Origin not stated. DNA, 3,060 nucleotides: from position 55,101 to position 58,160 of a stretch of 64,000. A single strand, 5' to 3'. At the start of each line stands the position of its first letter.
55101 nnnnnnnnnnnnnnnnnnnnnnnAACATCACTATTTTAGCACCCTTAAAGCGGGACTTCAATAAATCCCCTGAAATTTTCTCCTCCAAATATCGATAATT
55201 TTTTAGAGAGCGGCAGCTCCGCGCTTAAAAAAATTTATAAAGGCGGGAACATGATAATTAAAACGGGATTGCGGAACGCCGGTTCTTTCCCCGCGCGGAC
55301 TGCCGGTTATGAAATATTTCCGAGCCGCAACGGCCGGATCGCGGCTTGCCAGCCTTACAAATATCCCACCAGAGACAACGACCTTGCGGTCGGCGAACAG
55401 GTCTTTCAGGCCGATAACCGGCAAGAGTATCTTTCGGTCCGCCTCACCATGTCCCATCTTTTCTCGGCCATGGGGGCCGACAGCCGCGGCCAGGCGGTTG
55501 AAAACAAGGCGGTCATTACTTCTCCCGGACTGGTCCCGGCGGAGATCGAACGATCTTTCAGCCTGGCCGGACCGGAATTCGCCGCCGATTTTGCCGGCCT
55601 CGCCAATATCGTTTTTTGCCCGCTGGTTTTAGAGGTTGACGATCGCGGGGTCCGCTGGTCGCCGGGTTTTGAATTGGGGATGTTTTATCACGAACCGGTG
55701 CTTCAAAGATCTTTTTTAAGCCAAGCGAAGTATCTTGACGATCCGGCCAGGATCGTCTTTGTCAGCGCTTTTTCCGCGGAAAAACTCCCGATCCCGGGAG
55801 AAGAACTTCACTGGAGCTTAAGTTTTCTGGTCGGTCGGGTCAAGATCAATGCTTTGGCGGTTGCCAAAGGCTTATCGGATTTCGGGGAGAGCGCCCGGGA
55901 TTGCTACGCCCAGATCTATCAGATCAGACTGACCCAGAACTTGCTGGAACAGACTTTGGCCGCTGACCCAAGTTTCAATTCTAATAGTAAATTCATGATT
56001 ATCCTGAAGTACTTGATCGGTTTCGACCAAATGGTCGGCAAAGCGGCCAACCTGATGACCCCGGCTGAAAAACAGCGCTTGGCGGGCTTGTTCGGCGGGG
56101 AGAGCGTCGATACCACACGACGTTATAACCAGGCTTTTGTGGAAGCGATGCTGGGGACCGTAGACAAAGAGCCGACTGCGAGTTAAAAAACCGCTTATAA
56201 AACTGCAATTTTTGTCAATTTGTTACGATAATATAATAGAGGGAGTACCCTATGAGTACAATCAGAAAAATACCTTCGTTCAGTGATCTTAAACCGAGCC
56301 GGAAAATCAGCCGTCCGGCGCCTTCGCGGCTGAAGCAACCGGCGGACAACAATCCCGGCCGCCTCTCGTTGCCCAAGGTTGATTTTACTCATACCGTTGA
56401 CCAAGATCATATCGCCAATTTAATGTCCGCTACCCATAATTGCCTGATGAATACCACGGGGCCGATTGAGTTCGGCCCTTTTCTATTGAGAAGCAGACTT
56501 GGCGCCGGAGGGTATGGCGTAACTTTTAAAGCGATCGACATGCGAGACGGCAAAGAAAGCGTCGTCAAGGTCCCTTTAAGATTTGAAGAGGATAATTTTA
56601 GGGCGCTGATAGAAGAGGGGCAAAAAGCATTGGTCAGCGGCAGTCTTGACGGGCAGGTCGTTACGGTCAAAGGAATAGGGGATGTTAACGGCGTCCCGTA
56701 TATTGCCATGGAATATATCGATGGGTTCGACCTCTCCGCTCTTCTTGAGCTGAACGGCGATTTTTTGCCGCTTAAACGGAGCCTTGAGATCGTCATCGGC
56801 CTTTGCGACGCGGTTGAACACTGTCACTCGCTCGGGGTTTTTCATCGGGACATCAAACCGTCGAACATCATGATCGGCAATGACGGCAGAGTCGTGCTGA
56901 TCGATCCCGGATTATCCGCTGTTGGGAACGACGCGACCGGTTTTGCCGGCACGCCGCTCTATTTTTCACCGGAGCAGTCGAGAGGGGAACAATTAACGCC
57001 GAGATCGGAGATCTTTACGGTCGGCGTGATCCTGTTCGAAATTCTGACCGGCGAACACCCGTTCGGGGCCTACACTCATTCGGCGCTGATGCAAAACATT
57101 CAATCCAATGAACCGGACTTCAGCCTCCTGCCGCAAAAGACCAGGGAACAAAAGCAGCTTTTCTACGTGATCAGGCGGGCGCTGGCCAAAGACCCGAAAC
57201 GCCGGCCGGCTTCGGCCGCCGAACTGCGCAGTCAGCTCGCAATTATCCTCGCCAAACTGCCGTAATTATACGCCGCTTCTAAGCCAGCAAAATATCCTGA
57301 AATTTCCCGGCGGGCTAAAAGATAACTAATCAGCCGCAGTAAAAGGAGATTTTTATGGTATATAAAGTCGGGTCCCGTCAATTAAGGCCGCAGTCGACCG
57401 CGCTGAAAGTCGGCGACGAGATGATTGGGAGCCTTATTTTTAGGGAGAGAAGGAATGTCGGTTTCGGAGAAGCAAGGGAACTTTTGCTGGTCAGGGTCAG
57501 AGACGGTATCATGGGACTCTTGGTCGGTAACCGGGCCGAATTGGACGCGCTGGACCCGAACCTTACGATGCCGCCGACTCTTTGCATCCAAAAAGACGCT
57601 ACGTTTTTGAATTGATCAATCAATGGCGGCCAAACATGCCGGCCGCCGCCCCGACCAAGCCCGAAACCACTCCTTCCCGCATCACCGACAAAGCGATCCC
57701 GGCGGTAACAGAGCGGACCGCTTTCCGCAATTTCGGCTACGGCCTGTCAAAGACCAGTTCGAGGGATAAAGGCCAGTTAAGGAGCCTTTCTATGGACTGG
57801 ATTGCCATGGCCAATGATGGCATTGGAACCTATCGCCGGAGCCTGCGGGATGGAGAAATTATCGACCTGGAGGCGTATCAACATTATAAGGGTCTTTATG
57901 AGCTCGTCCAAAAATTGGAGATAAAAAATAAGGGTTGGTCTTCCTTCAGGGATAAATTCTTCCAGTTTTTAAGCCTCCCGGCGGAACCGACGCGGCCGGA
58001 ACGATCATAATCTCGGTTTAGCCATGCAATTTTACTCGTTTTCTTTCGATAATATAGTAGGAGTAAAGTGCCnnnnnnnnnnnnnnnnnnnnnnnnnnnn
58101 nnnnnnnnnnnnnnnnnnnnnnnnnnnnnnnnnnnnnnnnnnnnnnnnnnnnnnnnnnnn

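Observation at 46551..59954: Four eukaryotic-like Ser/Thr kinases in 13 kb, each adjacent to a small partner protein from one of two paralogous families, interleaved with leu genes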

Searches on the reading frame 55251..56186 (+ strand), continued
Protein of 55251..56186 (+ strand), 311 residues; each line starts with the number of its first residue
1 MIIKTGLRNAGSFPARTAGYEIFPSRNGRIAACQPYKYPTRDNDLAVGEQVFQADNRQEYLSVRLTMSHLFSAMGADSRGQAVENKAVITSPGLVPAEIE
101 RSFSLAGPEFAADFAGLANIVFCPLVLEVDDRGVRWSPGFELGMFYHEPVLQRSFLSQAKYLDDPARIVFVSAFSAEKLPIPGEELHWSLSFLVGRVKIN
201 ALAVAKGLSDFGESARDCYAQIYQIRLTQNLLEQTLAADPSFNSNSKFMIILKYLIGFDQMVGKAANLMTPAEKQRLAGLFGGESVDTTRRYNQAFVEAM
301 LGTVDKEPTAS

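Call 61: fold_search(model_id=the predicted structure, library=viral)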
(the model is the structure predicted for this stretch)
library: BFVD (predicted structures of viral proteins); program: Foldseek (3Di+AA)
matches with E <= 10: 105; with E <= 0.001: 0
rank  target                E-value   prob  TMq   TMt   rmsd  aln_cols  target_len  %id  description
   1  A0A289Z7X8            4.7e-01  0.09  0.18  0.19  17.4       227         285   14  Uncharacterized protein [Serratia phage vB_SmaM_ 2050HW]
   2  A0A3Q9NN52            9.8e-01  0.03  0.12  0.08  27.8       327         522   11  Uncharacterized protein [Neurospora discreta fusarivirus 1]
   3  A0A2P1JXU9            1.1e+00  0.12  0.17  0.29  19.3       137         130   11  Uncharacterized protein [Rhodococcus phage Finch]
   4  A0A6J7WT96            1.1e+00  0.07  0.19  0.23  13.5       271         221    8  Uncharacterized protein [uncultured Caudovirales phage]
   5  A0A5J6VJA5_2          1.4e+00  0.04  0.18  0.08  22.7       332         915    8  Uncharacterized protein [Megaviridae environmental sample]
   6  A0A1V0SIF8            1.5e+00  0.08  0.12  0.09  23.6       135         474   12  Uncharacterized protein [Klosneuvirus KNV1]
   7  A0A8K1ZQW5            1.7e+00  0.14  0.20  0.21   9.5       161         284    9  (no name in the UniProt tables at hand)
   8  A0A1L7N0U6            2.2e+00  0.04  0.18  0.18  17.2       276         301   10  Polymerase nucleotidyl transferase domain-containing protein [Ralstonia phage RP12]
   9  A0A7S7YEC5            2.4e+00  0.16  0.22  0.45   8.8       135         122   11  Uncharacterized protein [Medusavirus stheno T3]
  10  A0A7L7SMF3            2.4e+00  0.11  0.19  0.30  16.2       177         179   12  (no name in the UniProt tables at hand)
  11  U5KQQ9                2.4e+00  0.09  0.19  0.26  18.9       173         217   14  (no name in the UniProt tables at hand)
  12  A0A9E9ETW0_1          2.5e+00  0.04  0.15  0.05  10.6       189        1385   10  (no name in the UniProt tables at hand)
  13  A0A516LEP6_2          2.5e+00  0.04  0.13  0.06  18.5       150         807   15  (no name in the UniProt tables at hand)
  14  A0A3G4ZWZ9            2.8e+00  0.28  0.24  0.35   7.9       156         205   10  Uncharacterized protein [Edafosvirus sp.]
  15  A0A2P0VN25            3.0e+00  0.08  0.16  0.27  12.4       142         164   11  TspO/MBR family protein [Tetraselmis virus 1]
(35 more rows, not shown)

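Call 88: find_encoding_contigs(protein=P0034, flank=6000, max_places=2)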
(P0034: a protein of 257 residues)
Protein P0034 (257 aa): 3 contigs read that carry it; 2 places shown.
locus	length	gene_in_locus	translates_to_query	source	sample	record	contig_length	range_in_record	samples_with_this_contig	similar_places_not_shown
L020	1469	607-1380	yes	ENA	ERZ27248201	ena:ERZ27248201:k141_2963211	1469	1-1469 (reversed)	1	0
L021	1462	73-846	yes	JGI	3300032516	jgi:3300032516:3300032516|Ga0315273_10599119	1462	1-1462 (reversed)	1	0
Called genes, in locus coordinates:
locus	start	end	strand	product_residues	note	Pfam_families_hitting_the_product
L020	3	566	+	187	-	?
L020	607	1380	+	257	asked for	-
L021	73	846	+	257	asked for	-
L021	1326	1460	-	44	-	?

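Call 89: find_encoding_contigs(protein=P0038, flank=6000, max_places=2)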
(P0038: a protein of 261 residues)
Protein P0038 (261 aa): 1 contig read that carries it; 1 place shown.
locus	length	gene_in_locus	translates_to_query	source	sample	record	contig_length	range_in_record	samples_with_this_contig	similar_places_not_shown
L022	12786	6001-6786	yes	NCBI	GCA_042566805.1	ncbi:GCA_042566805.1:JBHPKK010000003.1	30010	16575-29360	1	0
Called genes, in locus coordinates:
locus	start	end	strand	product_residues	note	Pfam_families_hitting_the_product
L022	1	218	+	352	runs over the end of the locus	PF21088:MS_channel_1st, PF00924:MS_channel_2nd, PF21082:MS_channel_3rd (faint)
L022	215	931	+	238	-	PF19027:DUF5752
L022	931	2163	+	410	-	PF21269:TreT_GT1, PF00534:Glycos_transf_1, PF13692:Glyco_trans_1_4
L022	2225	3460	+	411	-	PF01270:Glyco_hydro_8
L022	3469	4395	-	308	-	PF04055:Radical_SAM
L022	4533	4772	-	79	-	-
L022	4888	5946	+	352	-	PF00069:Pkinase, PF07714:PK_Tyr_Ser-Thr, PF03109:ABC1 (weak)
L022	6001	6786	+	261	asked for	-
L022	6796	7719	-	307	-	PF20903:SPL, PF04055:Radical_SAM (weak)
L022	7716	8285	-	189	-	PF01048:PNP_UDP_1 (faint)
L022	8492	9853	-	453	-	PF01554:MatE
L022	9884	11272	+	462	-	PF05448:AXE1, PF02129:Peptidase_S15 (weak), PF01738:DLH, PF12697:Abhydrolase_6, PF00326:Peptidase_S9 (faint), PF08840:BAAT_C (faint)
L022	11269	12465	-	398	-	PF00180:Iso_dh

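Call 92: list_cluster_members(proteins=[P0009, P0011, P0013, P0016, P0017, P0020, P0031, P0036, P0038, P0040])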
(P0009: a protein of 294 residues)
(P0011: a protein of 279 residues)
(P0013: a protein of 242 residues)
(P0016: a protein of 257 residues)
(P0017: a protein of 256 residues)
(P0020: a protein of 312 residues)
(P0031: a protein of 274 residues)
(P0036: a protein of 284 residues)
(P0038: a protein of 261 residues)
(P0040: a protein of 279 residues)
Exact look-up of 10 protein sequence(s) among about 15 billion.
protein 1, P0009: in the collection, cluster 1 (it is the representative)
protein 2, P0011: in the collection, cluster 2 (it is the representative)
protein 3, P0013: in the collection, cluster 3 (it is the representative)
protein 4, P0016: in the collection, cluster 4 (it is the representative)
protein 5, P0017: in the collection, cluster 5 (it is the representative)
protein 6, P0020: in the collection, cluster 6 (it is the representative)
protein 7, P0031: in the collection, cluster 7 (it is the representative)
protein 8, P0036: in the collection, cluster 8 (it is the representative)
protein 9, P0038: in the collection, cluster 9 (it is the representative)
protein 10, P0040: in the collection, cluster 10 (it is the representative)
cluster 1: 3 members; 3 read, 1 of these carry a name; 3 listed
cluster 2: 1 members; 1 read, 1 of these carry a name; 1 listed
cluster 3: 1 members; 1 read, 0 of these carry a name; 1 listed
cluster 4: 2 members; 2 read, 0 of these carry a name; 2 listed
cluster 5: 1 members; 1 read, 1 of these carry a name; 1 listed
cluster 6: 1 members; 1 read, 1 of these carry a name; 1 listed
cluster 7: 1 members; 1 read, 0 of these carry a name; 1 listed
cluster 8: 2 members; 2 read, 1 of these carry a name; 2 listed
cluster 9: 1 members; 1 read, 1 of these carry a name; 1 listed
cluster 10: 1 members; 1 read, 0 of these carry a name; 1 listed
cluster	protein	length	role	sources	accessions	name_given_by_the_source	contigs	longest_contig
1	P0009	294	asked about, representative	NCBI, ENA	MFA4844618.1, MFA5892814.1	MAG: hypothetical protein WC632_06720 [Candidatus Margulisiibacteriota bacterium]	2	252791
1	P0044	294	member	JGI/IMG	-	-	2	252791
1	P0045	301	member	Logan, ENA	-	-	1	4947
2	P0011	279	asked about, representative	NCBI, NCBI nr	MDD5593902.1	MAG: hypothetical protein PHG97_04110 [Candidatus Margulisbacteria bacterium] | hypothetical protein [Candidatus Margulisiibacteriota bacterium]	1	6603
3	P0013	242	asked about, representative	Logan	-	-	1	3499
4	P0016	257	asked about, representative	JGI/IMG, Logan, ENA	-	-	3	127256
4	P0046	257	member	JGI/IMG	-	-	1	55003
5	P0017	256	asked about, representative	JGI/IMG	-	hypothetical protein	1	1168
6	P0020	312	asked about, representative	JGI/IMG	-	hypothetical protein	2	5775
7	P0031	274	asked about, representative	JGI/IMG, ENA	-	-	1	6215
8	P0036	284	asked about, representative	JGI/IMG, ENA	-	-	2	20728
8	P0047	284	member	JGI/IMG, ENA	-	hypothetical protein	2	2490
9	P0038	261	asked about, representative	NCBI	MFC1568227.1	hypothetical protein ACFL37_00840 [Candidatus Margulisiibacteriota bacterium]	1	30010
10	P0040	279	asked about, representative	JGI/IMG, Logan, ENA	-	-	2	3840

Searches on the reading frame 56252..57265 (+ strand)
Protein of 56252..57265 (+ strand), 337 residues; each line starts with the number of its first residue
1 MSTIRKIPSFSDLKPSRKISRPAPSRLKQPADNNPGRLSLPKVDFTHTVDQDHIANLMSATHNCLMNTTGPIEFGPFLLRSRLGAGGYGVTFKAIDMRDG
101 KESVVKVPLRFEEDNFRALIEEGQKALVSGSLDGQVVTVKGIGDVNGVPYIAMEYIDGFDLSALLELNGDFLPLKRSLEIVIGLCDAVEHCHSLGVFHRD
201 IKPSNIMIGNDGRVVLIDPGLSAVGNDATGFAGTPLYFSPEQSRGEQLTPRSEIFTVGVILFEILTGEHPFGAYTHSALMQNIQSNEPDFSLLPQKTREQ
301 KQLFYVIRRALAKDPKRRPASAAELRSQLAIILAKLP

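Call 4: search_protein_families(library=pfam, proteins=[window:56252-57265:+], max_evalue=0.01)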
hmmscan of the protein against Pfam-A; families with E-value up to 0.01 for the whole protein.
window:56252-57265:+ (337 aa): 4 families
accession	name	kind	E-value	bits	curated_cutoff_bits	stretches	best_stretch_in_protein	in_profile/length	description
PF00069.31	Pkinase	-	2.2e-35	122.7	31.7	1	81-322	5-255/263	Protein kinase domain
PF07714.23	PK_Tyr_Ser-Thr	-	1.3e-22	80.8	23.1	1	80-320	4-250/258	Protein tyrosine and serine/threonine kinase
PF03109.22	ABC1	-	8.9e-05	22.2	22.9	1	151-222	145-214/244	ABC1 atypical kinase-like domain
PF01636.29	APH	-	0.00027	21.2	23.2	1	194-226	168-201/239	Phosphotransferase enzyme family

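Call 10: search_protein_families(library=ncbifam, proteins=[window:56252-57265:+], max_evalue=0.01)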
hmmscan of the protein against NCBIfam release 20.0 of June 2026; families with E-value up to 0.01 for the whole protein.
window:56252-57265:+ (337 aa): 21 families
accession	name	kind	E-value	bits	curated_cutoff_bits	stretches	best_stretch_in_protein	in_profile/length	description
NF033483.0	PknB_PASTA_kin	equivalog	7.9e-50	170.4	450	1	79-334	11-270/563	Stk1 family PASTA domain-containing Ser/Thr kinase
NF047741.1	antiphage_MADS6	equivalog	6.2e-35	120.8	460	2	172-333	296-461/612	methylation-associated defense system protein kinase MAD6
NF052427.1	StpK7MSMEG_1200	equivalog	1.4e-34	119.6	900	1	73-327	5-263/601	serine/threonine protein kinase StpK7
TIGR03903.1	TOMM_kin_cyc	equivalog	1.7e-26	92.5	705.75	1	150-330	55-245/1267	TOMM system kinase/cyclase fusion protein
NF038150.1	lanthi_synth_IV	equivalog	2.5e-23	82.3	650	1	144-330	263-454/851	class IV lanthionine synthetase LanL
NF009651.0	PRK13184.1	equivalog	8.3e-23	80.3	839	1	135-330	63-288/932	serine/threonine-protein kinase PknD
NF053615.1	SerThrKinAfsKStmc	equivalog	1.5e-22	80.1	1300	1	70-331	8-266/809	protein serine/threonine kinase AfsK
NF033442.0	BREX_PglW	equivalog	1.3e-21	76.1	990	1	73-328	510-765/1391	BREX system serine/threonine kinase PglW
NF043056.1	T4SS_LegK1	equivalog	5.2e-12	45.1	550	1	91-269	97-288/516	Dot/Icm T4SS effector kinase LegK1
NF038151.1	lanthi_synth_III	equivalog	4e-09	35.4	575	1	175-299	336-456/833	class III lanthionine synthetase LanKC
TIGR03724.2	arch_bud32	equivalog_domain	9.5e-09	35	125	1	150-227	69-136/193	KEOPS complex kinase/ATPase Bud32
NF011463.0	PRK14879.1-4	equivalog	2.1e-07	30.6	188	1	151-226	95-164/237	Kae1-associated kinase Bud32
NF011464.0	PRK14879.1-7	equivalog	5.1e-06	26.4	246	1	151-224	83-151/221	Kae1-associated kinase Bud32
NF007174.0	PRK09605.1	equivalog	1.1e-05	24.2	447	1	144-226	405-477/535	bifunctional N(6)-L-threonylcarbamoyladenine synthase/serine/threonine protein kinase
NF011460.0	PRK14879.1-1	equivalog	1.6e-05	24.2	199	1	151-232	88-167/232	Kae1-associated kinase Bud32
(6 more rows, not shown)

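Call 11: search_protein_families(library=padloc, proteins=[window:56252-57265:+], max_evalue=0.01)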
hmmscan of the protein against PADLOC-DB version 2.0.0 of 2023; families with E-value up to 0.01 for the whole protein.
window:56252-57265:+ (337 aa): 35 families (the best 25 are shown)
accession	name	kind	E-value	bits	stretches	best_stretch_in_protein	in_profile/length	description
PDLC04042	PD-T4-6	-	1.8e-52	176.8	1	74-331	8-271/292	-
PDLC04053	PD-T4-6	-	1.3e-51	173.9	1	72-334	6-273/311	-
PDLC04061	PD-T4-6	-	6.6e-49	165.8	1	75-333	16-284/510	-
PDLC04138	mad6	-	1.5e-46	157.6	1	58-334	34-315/659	mads_6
PDLC04060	PD-T4-6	-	2.4e-45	153.4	1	78-332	11-269/486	-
PDLC04043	PD-T4-6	-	4e-44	149.4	1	72-333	12-278/452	-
PDLC04047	PD-T4-6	-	4.3e-44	148.9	1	75-333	10-273/327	-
PDLC04040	PD-T4-6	-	1.5e-43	147.4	1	142-331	71-264/547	-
PDLC04057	PD-T4-6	-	6.5e-43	145.3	1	84-334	17-272/443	-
PDLC04039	PD-T4-6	-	2.3e-42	143.6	1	73-327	12-270/458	-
PDLC04052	PD-T4-6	-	2.4e-40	137.2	1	79-330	13-274/496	-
PDLC04054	PD-T4-6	-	5.8e-39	132.5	1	75-333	11-274/347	-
PDLC04041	PD-T4-6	-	1.5e-38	131.1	1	74-327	27-288/443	-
PDLC04048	PD-T4-6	-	1.6e-33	114.6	1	80-330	15-270/354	-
PDLC04064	PD-T4-6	-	4.2e-31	106.2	1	78-335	23-283/369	-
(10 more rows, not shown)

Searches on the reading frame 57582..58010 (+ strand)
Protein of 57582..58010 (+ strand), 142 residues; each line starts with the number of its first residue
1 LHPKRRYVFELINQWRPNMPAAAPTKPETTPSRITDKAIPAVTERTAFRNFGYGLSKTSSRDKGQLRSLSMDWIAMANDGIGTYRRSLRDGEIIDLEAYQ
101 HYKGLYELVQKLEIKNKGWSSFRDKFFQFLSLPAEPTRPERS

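Call 4: search_protein_families(library=pfam, proteins=[window:57582-58010:+], max_evalue=0.01)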
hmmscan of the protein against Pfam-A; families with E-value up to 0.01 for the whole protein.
window:57582-58010:+ (142 aa): 0 families

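Call 10: search_protein_families(library=ncbifam, proteins=[window:57582-58010:+], max_evalue=0.01)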
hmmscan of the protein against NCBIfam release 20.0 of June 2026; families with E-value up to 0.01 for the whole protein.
window:57582-58010:+ (142 aa): 0 families

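Call 11: search_protein_families(library=padloc, proteins=[window:57582-58010:+], max_evalue=0.01)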
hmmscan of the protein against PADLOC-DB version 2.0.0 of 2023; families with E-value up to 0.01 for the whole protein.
window:57582-58010:+ (142 aa): 0 families
